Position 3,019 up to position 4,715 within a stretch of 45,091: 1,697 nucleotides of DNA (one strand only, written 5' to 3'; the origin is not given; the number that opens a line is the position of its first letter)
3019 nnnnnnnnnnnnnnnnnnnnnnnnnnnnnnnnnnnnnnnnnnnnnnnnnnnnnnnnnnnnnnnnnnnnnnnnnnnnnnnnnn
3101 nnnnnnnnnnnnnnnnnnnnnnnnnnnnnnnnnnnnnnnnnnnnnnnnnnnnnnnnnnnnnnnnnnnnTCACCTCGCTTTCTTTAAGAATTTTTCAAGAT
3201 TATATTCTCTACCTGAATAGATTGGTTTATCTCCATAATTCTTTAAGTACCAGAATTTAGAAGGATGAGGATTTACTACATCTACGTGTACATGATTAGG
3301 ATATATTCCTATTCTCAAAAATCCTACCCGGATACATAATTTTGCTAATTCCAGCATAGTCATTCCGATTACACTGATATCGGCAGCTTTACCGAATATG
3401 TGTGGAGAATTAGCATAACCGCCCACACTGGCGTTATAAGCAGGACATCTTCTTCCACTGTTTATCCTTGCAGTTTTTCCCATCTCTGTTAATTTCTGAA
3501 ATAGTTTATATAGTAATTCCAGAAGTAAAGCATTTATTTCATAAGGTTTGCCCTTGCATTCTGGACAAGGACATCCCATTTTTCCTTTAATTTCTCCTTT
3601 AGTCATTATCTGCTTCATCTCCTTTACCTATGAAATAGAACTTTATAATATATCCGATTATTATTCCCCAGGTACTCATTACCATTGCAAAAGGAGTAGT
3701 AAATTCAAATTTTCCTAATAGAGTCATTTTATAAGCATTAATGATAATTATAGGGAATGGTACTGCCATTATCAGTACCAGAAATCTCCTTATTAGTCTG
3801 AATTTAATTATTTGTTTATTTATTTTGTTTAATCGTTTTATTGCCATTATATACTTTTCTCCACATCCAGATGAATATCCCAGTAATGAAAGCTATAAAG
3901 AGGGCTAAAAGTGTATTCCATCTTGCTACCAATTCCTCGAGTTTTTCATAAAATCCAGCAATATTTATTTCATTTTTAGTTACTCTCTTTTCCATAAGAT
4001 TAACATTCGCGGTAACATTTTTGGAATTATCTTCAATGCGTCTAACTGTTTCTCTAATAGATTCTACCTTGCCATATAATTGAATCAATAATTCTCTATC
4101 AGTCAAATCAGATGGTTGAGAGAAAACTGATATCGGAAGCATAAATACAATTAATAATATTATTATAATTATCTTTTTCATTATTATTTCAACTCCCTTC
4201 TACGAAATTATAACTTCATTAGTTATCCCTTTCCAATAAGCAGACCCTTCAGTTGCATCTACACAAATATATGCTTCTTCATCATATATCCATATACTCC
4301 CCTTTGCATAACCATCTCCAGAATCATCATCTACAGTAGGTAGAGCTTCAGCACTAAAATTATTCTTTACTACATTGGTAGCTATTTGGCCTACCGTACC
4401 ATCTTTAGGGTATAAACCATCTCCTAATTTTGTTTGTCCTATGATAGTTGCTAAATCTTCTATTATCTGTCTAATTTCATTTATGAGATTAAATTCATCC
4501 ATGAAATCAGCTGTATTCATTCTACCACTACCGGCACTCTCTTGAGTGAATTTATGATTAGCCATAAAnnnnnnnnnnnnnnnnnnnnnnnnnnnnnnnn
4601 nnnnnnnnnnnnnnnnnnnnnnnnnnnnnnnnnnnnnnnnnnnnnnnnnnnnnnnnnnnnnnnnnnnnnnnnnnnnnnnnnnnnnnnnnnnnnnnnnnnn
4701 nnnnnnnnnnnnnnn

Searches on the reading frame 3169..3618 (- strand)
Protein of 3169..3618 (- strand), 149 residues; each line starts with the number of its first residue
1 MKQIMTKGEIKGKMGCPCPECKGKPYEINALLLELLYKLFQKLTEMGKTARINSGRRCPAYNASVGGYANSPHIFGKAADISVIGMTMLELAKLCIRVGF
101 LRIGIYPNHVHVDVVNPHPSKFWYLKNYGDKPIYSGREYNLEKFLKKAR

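Call 12: search_protein_families(library=phrogs, proteins=[window:3169-3618:-], max_evalue=0.001)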
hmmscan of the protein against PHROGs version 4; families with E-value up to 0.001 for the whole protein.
window:3169-3618:- (149 aa): 3 families
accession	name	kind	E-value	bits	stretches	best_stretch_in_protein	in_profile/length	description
phrog_894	-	lysis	3.1e-20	73.5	1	23-132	65-182/389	endolysin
phrog_25247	-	other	1.5e-09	38.4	1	31-114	423-503/520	peptidase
phrog_17373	-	other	2.8e-08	34.7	1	33-115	39-123/224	peptidase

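Call 22: search_protein_families(library=pfam, proteins=[window:3169-3618:-], max_evalue=0.01)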
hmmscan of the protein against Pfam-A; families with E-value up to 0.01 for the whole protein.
window:3169-3618:- (149 aa): 2 families
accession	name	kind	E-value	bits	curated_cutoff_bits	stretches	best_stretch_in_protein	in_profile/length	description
PF08291.16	Peptidase_M15_3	-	9e-14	52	23.2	1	32-113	25-108/108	Peptidase M15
PF05951.18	Peptidase_M15_2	-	4.8e-06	26.8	27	1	25-114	50-147/153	Bacterial protein of unknown function (DUF882)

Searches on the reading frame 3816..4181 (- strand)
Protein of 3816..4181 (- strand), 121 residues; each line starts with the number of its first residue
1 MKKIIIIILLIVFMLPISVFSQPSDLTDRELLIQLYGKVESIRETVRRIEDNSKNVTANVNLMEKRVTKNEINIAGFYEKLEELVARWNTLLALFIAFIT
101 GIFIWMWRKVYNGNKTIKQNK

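Call 12: search_protein_families(library=phrogs, proteins=[window:3816-4181:-], max_evalue=0.001)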
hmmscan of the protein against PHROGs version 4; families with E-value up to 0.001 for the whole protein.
window:3816-4181:- (121 aa): 1 family
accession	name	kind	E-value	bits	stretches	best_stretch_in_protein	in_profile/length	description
phrog_1193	-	other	4e-05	24.5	1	41-104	3-67/76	hemolysin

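Call 22: search_protein_families(library=pfam, proteins=[window:3816-4181:-], max_evalue=0.01)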
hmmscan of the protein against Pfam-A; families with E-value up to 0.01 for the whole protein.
window:3816-4181:- (121 aa): 0 families

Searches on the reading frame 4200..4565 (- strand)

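Call 12: search_protein_families(library=phrogs, proteins=[window:4200-4565:-], max_evalue=0.001)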
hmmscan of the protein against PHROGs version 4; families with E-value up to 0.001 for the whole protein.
window:4200-4565:- (121 aa): 1 family
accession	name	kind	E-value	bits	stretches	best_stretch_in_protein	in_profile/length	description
phrog_33012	-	unknown function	1.9e-07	29.9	1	65-116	28-80/1364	-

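Call 22: search_protein_families(library=pfam, proteins=[window:4200-4565:-], max_evalue=0.01)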
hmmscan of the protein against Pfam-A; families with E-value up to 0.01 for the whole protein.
window:4200-4565:- (121 aa): 0 families

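Call 41: search_protein_families(library=ncbifam, proteins=[window:4200-4565:-], max_evalue=0.1)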
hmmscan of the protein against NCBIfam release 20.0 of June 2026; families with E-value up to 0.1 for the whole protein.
window:4200-4565:- (121 aa): 0 families
